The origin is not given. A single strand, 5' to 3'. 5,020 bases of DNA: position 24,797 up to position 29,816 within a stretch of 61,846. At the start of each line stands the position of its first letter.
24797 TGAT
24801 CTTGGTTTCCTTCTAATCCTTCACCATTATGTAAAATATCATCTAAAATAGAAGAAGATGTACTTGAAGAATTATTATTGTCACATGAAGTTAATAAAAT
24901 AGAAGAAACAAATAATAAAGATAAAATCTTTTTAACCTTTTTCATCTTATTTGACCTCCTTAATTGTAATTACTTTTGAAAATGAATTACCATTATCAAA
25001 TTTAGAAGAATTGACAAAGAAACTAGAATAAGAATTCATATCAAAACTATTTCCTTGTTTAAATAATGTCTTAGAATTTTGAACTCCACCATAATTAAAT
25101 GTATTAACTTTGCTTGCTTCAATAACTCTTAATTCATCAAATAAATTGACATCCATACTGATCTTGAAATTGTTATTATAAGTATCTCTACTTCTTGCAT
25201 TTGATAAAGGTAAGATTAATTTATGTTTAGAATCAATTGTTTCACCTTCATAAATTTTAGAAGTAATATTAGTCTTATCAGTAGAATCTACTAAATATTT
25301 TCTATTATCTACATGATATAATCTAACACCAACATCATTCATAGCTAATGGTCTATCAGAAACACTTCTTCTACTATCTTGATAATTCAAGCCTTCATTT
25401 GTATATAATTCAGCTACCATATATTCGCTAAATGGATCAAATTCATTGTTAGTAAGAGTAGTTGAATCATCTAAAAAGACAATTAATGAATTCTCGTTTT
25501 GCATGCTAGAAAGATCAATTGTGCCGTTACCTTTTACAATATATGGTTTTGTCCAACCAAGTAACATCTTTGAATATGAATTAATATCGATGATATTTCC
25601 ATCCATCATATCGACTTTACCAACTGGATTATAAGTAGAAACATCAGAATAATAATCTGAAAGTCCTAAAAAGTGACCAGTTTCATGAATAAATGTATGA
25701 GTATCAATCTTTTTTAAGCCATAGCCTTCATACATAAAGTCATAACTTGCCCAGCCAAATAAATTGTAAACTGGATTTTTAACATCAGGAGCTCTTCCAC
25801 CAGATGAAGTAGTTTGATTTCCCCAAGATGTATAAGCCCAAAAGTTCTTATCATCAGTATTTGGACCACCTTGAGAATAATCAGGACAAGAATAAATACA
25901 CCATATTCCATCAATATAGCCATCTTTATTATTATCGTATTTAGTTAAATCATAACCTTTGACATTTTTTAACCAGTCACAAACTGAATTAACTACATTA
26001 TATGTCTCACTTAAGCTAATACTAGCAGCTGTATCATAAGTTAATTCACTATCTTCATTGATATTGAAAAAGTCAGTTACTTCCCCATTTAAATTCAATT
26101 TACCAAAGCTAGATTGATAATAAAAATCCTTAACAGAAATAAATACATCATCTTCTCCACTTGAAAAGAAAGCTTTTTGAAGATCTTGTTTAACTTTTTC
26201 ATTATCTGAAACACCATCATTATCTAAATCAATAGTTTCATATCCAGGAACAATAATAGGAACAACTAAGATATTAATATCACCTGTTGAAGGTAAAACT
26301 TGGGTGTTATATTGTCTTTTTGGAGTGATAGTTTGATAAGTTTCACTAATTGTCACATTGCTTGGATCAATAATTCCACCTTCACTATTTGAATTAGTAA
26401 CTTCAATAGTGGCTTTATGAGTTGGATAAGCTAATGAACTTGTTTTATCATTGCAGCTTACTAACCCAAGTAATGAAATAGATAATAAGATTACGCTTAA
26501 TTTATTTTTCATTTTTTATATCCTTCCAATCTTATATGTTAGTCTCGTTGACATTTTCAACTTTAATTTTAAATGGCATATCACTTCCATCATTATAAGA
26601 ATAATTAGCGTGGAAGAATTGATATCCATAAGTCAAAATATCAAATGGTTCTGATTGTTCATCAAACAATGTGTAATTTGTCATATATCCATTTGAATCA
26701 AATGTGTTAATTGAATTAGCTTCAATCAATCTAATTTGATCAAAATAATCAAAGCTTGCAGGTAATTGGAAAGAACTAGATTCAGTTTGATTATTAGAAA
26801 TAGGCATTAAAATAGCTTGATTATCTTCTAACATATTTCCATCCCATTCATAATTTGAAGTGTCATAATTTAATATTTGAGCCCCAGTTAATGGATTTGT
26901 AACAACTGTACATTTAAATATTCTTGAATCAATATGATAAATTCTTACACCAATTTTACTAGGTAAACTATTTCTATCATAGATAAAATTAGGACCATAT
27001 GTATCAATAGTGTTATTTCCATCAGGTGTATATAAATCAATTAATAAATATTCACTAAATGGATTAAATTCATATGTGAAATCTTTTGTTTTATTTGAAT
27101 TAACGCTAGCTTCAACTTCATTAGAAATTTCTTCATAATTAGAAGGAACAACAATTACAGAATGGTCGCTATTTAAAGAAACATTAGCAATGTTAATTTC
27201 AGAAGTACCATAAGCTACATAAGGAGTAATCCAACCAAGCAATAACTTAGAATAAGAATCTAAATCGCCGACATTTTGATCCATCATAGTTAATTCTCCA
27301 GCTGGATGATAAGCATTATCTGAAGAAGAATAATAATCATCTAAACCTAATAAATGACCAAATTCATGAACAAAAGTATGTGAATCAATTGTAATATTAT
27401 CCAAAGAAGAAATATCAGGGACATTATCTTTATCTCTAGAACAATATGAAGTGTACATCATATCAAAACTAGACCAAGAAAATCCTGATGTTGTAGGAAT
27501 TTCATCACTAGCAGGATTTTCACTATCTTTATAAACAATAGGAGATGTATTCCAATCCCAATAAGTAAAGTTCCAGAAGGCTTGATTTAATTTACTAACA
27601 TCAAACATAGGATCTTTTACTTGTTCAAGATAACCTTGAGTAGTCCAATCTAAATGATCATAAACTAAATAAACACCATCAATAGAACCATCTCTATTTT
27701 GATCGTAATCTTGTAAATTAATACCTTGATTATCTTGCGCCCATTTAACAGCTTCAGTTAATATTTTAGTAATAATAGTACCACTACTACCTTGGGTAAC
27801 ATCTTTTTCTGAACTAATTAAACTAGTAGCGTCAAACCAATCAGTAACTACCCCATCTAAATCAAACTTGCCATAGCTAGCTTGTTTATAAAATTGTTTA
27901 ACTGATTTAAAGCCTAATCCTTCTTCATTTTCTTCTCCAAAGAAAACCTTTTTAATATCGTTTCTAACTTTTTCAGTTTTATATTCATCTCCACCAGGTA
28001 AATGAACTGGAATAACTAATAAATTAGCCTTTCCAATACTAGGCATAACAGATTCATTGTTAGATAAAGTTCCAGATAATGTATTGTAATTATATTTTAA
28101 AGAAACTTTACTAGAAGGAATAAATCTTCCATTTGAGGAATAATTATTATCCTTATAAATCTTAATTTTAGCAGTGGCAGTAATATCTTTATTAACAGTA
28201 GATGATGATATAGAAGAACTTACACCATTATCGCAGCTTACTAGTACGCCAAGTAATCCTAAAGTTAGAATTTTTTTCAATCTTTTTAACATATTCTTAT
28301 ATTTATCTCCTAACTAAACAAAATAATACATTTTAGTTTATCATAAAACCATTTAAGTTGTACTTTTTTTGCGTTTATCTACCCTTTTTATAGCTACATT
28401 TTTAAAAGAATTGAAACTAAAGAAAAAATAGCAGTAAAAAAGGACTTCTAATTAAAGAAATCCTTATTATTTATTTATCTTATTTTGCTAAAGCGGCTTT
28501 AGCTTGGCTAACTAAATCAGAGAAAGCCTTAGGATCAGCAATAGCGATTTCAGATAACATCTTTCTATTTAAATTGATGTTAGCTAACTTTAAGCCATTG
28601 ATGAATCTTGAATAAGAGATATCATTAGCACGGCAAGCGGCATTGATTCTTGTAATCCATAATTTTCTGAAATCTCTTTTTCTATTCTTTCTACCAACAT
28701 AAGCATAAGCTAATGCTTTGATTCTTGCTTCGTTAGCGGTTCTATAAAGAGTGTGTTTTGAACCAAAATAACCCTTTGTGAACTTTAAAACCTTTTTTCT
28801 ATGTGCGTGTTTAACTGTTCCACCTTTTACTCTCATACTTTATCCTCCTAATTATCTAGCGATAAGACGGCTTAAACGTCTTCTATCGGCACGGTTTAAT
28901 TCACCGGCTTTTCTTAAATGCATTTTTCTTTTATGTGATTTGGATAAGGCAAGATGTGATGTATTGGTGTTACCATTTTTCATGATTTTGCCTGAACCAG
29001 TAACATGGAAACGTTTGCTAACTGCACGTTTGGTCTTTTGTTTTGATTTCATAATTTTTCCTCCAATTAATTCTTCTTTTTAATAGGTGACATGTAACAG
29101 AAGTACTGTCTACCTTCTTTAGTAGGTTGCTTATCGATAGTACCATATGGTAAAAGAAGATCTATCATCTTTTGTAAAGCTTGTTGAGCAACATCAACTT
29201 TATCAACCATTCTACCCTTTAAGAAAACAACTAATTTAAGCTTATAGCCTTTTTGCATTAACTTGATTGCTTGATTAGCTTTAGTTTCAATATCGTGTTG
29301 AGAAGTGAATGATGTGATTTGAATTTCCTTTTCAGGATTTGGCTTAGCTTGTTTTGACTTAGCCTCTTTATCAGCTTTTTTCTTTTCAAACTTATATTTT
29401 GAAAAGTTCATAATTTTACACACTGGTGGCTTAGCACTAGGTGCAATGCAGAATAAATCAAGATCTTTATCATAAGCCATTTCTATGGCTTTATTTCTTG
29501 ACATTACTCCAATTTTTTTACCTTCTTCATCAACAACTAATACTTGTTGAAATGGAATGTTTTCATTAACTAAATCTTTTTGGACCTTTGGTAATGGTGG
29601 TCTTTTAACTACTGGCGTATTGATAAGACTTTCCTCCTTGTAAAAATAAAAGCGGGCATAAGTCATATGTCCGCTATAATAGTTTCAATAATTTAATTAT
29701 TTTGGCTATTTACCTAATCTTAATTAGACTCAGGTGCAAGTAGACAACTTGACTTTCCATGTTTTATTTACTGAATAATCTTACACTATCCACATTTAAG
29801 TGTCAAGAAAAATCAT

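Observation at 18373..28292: Five translationally coupled surface-lipoprotein genes: two InhA/M6-like zinc proteases followed by three large orphan lipoproteins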

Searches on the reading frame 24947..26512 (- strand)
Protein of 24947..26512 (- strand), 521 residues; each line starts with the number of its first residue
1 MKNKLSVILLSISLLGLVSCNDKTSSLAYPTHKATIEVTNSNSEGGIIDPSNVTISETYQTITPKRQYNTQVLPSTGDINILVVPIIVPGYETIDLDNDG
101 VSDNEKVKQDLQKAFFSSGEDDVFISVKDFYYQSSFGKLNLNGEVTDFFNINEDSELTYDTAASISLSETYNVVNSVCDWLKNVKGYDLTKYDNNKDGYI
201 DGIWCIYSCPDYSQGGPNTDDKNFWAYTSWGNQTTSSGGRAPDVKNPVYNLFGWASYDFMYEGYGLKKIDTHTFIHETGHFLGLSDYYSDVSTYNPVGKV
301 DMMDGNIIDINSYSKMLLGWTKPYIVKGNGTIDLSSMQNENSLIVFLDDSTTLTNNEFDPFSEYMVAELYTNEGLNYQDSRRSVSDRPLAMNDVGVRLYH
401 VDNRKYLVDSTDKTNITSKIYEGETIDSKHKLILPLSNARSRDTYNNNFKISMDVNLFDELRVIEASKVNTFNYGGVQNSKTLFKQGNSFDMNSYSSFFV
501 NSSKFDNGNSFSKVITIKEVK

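Call 3: search_protein_families(library=pfam, proteins=[window:24947-26512:-], max_evalue=0.1)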
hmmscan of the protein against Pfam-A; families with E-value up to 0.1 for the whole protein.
window:24947-26512:- (521 aa): 2 families
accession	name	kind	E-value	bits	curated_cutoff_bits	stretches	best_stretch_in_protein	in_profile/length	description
PF05547.17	Peptidase_M6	-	1.4e-07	31.5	22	1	112-303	50-260/294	Immune inhibitor A peptidase M6, catalytic domain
PF06262.17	Zincin_1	-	0.085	13.3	22.4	0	264-286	67-89/97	Zincin-like metallopeptidase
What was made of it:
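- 24947..26512 (-): M6b: a 521-aa lipoprotein and paralogous M6 metalloprotease. The zinc motif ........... spans aa 276-286 (nt 25655-25687). It carries an extra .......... loop. Its RBS is GGAAGGA, 19 nt after the M6a stop. PF05547 31.5 bits (call 3).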

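Call 4: search_protein_families(library=ncbifam, proteins=[window:24947-26512:-], max_evalue=0.1)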
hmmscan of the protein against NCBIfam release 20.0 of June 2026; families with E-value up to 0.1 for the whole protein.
window:24947-26512:- (521 aa): 2 families
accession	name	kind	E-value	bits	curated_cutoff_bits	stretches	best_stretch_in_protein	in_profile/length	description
TIGR03296.1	M6dom_TIGR03296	domain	4.3e-25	89.2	110.8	1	106-344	10-249/286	M6 family metalloprotease domain-containing protein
NF053819.1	EF0750_LPXTG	subfamily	0.0063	17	47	1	1-80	1-80/105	EF2685/EF0750 family sortase-dependent surface protein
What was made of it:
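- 24947..26512 (-): TIGR03296 E=4e-25 (call 4).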

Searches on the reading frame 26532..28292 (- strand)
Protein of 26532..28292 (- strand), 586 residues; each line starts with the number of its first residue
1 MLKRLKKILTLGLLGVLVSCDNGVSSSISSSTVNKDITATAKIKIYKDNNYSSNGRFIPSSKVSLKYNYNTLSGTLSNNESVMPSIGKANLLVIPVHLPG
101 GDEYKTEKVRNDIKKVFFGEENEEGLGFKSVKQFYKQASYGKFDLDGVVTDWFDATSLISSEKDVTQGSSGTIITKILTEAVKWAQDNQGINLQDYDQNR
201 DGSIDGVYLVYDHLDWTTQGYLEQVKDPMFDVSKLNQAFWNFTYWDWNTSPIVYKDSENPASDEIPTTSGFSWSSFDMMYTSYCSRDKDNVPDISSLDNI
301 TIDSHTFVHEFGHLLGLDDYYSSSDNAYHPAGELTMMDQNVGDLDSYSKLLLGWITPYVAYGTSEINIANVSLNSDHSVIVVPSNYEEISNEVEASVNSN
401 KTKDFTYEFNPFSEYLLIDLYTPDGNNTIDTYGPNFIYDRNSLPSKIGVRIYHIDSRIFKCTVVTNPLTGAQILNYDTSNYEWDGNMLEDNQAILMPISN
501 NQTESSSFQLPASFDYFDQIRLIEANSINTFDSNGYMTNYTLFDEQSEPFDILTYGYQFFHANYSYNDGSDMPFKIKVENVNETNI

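Call 3: search_protein_families(library=pfam, proteins=[window:26532-28292:-], max_evalue=0.1)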
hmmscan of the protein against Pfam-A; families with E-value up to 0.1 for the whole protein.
window:26532-28292:- (586 aa): 2 families
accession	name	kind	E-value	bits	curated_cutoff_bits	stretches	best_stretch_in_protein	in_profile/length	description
PF05547.17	Peptidase_M6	-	5.3e-10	39.5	22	1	105-201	41-143/294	Immune inhibitor A peptidase M6, catalytic domain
PF05548.17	Peptidase_M11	-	0.0019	17.7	21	0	109-149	19-54/303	Gametolysin peptidase M11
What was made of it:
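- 26532..28292 (-): M6a: a 586-aa lipoprotein and M6 (InhA-like) zinc metalloprotease. The lipobox Cys is C20. The zinc motif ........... spans aa 309-319 (nt 27336-27368). PF05547 39.5 bits against a cut-off of 22 (call 3).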

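Call 4: search_protein_families(library=ncbifam, proteins=[window:26532-28292:-], max_evalue=0.1)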
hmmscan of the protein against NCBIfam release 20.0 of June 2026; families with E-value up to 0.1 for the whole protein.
window:26532-28292:- (586 aa): 1 family
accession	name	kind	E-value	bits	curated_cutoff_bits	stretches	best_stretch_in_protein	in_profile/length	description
TIGR03296.1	M6dom_TIGR03296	domain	6e-26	92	110.8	2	104-212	6-114/286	M6 family metalloprotease domain-containing protein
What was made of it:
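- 26532..28292 (-): TIGR03296 E=6e-26 (call 4).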

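Call 30: search_solved_structures(query=window:26532-28292:-, max_evalue=1, show_alignments=1)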
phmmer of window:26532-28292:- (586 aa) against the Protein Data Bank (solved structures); distinct sequences matched with E-value up to 1: 0.
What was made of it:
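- On Peptidase family M6 (InhA-like): Single-sequence phmmer found nothing (call 30).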

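Call 51: search_solved_structures(query=A4, max_evalue=1, show_alignments=1)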
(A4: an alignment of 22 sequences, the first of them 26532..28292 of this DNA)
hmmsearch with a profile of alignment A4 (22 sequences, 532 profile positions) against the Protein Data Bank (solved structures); distinct sequences matched with E-value up to 1: 3.
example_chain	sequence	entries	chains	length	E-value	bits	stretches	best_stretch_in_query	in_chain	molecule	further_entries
4yu5_A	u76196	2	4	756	8.7e-05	24.6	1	76-234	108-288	Immune inhibitor A, metalloprotease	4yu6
1c7k_A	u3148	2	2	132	0.34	12.7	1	270-294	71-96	ZINC ENDOPROTEASE | ZINC PROTEASE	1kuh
4hx3_A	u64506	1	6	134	0.35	12.7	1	270-294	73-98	Extracellular small neutral protease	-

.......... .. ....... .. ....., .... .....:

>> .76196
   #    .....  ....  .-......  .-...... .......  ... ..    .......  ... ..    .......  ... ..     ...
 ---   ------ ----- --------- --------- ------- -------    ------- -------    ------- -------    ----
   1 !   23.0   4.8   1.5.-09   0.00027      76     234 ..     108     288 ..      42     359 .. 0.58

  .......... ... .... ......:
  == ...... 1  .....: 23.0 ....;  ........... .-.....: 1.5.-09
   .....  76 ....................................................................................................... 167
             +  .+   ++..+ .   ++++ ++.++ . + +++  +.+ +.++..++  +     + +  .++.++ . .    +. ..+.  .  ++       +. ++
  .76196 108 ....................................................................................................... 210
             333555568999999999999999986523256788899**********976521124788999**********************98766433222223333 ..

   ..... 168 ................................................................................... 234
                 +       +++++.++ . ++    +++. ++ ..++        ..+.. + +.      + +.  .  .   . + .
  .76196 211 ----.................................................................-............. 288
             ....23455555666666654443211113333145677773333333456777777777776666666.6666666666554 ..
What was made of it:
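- On Peptidase family M6 (InhA-like): The profile of the pair hits 4yu5 at E=8.7e-5, covering only the N-terminal part of the catalytic domain (call 51).
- Closest known: Immune inhibitor A. Different: No match was detected to the regions of the 756-residue InhA chain beyond its residues 108-288 (call 51).
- A profile of the pair hits InhA 4yu5 at E=8.7e-5 (call 51). The proteases belong to the InhA family (calls 3, 51).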

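Call 80: find_related_loci(query=A4, collection=metagenome_contigs, flank=10000)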
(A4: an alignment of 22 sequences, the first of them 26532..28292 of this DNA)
Query A4 (586 aa) in metagenome_contigs; peptide patterns used: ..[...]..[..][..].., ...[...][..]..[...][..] (x = any residue, [..] = any of these).
600 stretches matched a pattern (row limit reached: there are more); 99 encode a relative of the query (tblastn E <= 1e-3); the best 80 are kept; 80 distinct loci.
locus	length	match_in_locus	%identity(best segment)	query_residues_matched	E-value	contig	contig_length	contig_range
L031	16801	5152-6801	65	20-583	0e+0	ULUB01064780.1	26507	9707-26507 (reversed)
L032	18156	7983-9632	65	20-583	0e+0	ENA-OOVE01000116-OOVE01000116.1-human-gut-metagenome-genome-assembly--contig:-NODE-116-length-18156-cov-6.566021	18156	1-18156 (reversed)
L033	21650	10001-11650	65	20-583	0e+0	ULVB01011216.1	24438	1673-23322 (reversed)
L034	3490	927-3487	65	1-583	0e+0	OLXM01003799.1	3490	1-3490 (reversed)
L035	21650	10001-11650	65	20-583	0e+0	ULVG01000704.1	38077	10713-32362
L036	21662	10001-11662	64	14-583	0e+0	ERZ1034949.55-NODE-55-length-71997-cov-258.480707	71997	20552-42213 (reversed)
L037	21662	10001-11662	64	14-583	0e+0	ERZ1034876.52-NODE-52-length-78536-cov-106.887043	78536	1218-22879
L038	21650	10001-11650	65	20-583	0e+0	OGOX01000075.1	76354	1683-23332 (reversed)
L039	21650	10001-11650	65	20-583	0e+0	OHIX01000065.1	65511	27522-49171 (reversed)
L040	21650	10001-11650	64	20-583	0e+0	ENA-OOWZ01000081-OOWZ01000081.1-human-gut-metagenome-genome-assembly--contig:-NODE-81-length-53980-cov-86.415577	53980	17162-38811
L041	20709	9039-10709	50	16-581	4e-173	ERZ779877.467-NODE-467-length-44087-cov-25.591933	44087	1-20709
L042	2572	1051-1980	33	83-459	2e-53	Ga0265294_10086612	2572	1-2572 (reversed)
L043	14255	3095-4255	33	84-526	3e-52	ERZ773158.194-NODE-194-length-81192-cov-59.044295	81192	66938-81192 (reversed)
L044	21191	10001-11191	32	1-487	1e-47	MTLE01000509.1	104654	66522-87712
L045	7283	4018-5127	32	83-471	3e-45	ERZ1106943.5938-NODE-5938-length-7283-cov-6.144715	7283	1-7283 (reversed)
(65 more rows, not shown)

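Call 84: list_cluster_members(proteins=[window:26532-28292:-, window:24947-26512:-, window:23206-24945:-, window:21201-23204:-, window:18373-21189:-])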
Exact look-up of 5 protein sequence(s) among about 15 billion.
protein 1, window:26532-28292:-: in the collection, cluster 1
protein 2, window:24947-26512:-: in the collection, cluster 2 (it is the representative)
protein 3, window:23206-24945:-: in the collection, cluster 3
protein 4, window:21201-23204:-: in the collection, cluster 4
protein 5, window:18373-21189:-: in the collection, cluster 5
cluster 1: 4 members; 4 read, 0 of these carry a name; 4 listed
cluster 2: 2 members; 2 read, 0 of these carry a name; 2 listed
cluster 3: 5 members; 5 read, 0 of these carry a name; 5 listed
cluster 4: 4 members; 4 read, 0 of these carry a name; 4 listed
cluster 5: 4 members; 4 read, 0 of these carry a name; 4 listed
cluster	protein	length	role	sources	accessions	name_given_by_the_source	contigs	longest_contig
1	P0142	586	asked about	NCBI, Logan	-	-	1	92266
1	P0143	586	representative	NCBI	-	-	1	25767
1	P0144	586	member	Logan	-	-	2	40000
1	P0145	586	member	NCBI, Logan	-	-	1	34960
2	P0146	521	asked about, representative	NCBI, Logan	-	-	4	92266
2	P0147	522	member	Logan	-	-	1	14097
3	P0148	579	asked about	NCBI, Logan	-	-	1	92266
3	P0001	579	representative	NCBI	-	-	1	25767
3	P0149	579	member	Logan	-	-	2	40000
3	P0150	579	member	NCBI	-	-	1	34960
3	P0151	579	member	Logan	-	-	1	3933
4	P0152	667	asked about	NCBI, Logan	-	-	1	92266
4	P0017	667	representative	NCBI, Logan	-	-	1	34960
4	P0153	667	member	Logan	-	-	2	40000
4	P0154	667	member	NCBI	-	-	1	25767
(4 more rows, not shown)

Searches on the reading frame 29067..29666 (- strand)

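Call 55: search_protein_families(library=pfam, proteins=[window:29067-29666:-], max_evalue=0.001)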
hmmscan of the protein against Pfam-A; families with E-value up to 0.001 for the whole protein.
window:29067-29666:- (199 aa): 2 families
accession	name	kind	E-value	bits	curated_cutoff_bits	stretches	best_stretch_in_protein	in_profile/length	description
PF05198.21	IF3_N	-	3.4e-28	98.1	26.9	1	33-102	1-70/70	Translation initiation factor IF-3, N-terminal domain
PF00707.27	IF3_C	-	6.1e-18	65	34.8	1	113-194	4-85/86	Translation initiation factor IF-3, C-terminal domain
